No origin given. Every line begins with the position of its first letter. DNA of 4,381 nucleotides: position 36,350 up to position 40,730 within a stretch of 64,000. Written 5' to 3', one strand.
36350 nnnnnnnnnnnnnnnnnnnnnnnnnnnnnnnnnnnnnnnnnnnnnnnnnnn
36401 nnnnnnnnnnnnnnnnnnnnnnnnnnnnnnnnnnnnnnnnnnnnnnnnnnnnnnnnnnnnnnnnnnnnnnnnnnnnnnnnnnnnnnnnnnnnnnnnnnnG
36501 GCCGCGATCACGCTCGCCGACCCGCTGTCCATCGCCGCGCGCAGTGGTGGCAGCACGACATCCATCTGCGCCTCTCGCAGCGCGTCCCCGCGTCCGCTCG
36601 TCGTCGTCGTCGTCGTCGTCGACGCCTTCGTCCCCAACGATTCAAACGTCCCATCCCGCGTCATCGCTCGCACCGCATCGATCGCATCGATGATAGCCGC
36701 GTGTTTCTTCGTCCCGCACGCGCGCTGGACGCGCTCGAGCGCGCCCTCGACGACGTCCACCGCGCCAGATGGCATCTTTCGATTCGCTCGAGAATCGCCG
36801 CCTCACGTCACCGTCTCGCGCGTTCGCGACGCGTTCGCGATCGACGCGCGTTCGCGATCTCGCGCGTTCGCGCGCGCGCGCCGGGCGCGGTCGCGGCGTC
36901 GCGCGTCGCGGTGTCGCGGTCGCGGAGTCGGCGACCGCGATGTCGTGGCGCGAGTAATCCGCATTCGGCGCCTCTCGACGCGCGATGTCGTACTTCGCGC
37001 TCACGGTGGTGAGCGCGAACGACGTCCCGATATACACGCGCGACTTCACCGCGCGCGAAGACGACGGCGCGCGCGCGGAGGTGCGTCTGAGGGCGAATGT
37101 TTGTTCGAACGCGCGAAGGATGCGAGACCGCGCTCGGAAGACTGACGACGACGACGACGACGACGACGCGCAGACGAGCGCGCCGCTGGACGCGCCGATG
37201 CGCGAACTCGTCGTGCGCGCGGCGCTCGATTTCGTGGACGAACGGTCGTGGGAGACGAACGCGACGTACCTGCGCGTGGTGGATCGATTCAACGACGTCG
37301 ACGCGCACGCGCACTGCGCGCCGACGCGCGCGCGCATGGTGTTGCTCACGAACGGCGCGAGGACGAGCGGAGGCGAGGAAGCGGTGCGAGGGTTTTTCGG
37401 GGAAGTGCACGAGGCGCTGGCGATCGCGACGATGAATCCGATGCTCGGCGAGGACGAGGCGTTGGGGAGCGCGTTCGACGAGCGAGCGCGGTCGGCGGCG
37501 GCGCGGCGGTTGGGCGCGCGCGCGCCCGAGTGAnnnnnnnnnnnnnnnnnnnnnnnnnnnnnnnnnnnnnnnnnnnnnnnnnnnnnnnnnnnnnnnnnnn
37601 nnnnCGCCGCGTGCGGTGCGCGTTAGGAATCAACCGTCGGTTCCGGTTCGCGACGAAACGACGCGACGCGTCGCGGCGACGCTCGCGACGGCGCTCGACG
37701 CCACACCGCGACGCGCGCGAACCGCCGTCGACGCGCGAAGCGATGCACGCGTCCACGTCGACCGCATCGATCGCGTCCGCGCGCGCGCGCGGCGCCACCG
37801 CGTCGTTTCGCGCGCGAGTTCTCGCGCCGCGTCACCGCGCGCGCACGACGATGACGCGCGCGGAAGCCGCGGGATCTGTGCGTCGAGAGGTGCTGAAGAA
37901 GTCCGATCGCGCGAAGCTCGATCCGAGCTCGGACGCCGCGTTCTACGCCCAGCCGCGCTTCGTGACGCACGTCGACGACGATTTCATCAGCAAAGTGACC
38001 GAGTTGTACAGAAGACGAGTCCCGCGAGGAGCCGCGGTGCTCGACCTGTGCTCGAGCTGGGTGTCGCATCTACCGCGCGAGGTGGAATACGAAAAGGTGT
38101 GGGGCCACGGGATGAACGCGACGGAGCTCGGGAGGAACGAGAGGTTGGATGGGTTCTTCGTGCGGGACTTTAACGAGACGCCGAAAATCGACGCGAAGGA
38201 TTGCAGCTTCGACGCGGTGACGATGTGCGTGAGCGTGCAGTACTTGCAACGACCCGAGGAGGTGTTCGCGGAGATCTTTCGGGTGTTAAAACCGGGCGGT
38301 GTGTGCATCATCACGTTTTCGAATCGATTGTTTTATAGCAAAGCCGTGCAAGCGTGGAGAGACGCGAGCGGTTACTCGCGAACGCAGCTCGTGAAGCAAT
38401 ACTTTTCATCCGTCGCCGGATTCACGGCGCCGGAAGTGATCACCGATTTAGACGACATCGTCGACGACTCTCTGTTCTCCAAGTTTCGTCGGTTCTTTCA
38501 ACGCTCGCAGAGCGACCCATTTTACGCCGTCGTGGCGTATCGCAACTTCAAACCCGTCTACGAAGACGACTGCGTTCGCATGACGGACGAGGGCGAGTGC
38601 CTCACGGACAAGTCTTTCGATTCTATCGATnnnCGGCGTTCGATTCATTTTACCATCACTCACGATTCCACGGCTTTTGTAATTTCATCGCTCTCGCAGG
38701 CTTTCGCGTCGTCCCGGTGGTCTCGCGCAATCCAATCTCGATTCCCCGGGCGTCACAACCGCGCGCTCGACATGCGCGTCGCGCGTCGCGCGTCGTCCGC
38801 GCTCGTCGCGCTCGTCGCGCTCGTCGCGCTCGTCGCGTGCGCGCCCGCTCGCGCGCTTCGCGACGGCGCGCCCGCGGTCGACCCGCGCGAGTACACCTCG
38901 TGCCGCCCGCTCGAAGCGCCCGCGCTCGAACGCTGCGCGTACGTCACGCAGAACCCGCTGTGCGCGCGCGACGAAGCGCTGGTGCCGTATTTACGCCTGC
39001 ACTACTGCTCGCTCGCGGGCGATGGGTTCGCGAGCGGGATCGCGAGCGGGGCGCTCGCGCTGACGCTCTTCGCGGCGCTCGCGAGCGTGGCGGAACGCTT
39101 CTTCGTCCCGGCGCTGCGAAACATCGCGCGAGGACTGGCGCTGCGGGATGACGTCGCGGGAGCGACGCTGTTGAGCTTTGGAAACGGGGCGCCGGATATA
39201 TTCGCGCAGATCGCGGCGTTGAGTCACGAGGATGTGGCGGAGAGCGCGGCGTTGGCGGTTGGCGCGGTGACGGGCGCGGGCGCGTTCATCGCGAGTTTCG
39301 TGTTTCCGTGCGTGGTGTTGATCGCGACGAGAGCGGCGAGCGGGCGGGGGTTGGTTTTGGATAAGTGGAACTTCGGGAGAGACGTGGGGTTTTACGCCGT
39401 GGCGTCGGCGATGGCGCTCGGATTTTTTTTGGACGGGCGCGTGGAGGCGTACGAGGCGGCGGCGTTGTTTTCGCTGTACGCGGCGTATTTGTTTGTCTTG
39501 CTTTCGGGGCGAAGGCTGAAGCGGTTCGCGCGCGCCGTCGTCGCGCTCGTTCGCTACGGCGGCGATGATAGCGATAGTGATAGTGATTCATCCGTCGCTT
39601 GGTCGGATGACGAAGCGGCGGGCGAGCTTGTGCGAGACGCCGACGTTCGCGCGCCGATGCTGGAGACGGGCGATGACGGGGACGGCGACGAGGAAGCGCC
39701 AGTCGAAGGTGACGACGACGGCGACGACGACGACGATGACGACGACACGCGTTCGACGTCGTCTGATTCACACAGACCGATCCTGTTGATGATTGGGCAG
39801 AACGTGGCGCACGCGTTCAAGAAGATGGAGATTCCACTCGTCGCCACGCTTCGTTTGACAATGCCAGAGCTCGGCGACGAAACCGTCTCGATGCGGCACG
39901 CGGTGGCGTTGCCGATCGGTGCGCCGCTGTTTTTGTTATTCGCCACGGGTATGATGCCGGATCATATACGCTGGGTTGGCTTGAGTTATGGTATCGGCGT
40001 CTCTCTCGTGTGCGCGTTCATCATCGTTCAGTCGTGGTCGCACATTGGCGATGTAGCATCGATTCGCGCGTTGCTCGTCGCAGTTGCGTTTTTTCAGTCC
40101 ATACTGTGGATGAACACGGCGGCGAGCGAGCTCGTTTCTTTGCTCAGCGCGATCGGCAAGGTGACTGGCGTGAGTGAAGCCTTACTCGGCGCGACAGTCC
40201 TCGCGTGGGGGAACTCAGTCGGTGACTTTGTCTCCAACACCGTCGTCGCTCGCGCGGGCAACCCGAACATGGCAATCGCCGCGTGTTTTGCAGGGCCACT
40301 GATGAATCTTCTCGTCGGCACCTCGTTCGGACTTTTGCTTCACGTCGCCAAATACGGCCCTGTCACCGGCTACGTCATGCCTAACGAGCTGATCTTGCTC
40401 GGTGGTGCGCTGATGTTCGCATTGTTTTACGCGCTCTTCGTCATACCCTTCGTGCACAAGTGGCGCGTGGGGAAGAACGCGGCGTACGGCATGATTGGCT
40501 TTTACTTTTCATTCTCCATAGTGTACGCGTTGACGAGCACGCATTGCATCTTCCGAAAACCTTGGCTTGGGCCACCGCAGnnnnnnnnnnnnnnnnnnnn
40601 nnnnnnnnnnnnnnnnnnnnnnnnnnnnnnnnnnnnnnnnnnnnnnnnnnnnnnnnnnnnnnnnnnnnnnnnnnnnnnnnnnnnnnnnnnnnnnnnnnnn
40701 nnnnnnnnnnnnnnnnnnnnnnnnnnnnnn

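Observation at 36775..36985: Two membrane-trafficking genes (Sec7 ARF-GEF and TRAPPC2) share a 210-bp divergent promoter with a reiterated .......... element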

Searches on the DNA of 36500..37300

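Call 69: search_rna_families(source=window, start=36500, end=37300, threshold=evalue, max_evalue=1)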
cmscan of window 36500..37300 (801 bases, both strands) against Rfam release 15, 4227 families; matches with E-value up to 1: 2.
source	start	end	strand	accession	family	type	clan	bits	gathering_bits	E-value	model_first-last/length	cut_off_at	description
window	36899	36955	-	RF00877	mir-592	Gene; miRNA;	-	23.2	67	0.025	1-88/88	no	mir-592 microRNA precursor family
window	36697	36868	-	RF00261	IRES_L-myc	Cis-reg; IRES;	-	16.1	60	0.99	1-221/221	no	L-myc internal ribosome entry site (IRES)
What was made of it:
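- On Structured RNA element: The best Rfam hit scores 23 bits against a threshold of 67 (call 69).
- No Rfam family reaches its threshold (call 69).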

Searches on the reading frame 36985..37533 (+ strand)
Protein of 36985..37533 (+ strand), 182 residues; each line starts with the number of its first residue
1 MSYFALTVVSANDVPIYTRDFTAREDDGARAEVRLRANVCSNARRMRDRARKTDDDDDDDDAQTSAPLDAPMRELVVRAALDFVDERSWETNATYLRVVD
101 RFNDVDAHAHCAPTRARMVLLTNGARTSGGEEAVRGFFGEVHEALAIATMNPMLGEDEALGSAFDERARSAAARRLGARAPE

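Call 9: search_protein_families(library=pfam, proteins=[window:36985-37533:+], max_evalue=0.01)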
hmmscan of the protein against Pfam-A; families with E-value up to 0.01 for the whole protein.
window:36985-37533:+ (182 aa): 1 family
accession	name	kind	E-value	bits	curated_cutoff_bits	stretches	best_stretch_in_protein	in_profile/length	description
PF04628.19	Sedlin_N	-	5e-20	72.4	23.1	1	69-172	25-127/129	Sedlin, N-terminal conserved region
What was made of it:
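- On Sedlin/TRAPPC2 (not TRAPPC2L): Sedlin_N 5e-20 (call 9).
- Checked: The ORF 36985-37533 (+) matches Sedlin_N (5e-20, call 9).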

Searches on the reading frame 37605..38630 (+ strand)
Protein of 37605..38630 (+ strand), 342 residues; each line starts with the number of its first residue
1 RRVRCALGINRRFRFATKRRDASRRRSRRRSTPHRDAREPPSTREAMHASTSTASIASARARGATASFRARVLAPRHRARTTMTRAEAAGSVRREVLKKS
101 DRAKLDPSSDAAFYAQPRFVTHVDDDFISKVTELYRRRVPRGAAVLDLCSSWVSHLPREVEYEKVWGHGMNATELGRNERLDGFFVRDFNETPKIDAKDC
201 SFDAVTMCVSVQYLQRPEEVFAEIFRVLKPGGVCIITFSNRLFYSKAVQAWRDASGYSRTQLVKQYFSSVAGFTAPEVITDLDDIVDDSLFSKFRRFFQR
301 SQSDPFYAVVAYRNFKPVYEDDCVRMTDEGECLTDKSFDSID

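Call 36: search_protein_families(library=pfam, proteins=[window:37605-38630:+], max_evalue=0.001)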
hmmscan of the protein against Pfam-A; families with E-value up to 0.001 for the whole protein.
window:37605-38630:+ (342 aa): 6 families
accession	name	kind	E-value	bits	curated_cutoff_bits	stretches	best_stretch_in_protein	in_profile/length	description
PF08241.18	Methyltransf_11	-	4.5e-10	40.5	21.2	1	186-236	48-95/95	Methyltransferase domain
PF08242.18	Methyltransf_12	-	7.8e-07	30.2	30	1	173-234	38-98/98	Methyltransferase domain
PF13649.12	Methyltransf_25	-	2.1e-06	28.8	27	1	184-232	50-97/97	Methyltransferase domain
PF13847.12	Methyltransf_31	-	3.5e-06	27.2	27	1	184-240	58-113/145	Methyltransferase domain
PF13489.12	Methyltransf_23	-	0.00016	21.9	27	1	179-256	65-137/164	Methyltransferase domain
PF01209.24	Ubie_methyltran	-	0.00024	21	20.1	1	194-248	109-166/233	ubiE/COQ5 methyltransferase family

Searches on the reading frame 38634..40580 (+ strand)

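Call 36: search_protein_families(library=pfam, proteins=[window:38634-40580:+], max_evalue=0.001)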
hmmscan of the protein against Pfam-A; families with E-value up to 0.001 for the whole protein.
window:38634-40580:+ (649 aa): 1 family
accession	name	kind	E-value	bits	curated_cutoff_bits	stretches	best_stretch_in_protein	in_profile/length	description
PF01699.29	Na_Ca_ex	-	1.3e-40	139.3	24.9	2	483-629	3-147/151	Sodium/calcium exchanger protein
